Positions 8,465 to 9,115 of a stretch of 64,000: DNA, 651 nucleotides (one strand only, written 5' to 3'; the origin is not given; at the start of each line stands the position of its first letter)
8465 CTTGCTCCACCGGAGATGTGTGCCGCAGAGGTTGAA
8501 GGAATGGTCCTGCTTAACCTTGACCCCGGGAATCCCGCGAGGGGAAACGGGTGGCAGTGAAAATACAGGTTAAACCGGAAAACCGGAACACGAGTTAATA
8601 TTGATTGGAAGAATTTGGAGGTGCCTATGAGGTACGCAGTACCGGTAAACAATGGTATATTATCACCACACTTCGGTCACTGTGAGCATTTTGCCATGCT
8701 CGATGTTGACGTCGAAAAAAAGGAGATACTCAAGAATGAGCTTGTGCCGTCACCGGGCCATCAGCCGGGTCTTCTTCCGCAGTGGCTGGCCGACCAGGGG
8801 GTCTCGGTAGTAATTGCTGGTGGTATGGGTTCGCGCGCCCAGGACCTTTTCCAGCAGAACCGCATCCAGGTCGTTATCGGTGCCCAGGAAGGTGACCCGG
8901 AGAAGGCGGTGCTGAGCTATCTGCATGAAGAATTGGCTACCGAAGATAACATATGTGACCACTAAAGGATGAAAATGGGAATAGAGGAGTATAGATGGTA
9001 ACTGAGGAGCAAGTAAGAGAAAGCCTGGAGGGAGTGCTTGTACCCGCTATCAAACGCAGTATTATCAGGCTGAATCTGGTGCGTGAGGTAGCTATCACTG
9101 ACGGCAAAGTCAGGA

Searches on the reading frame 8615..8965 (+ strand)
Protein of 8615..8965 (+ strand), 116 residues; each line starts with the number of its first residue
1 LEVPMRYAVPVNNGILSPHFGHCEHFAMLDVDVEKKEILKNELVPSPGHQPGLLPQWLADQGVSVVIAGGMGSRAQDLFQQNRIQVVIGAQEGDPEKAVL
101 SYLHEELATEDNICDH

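Call 3: search_protein_families(library=pfam, proteins=[window:8615-8965:+], max_evalue=0.1)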
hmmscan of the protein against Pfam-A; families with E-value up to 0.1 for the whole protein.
window:8615-8965:+ (116 aa): 1 family
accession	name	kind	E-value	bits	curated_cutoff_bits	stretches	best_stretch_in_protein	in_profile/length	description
PF02579.22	Nitro_FeMo-Co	-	3.2e-22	79.1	26.3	1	15-102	4-92/94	Dinitrogenase iron-molybdenum cofactor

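Call 14: search_protein_families(library=ncbifam, proteins=[window:8615-8965:+], max_evalue=0.01)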
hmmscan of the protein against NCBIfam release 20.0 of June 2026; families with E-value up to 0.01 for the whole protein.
window:8615-8965:+ (116 aa): 1 family
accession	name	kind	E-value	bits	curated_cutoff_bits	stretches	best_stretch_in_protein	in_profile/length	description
NF041136.1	MrpORP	equivalog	1.7e-36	126.3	450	1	5-107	265-365/365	iron-sulfur cluster carrier protein MrpORP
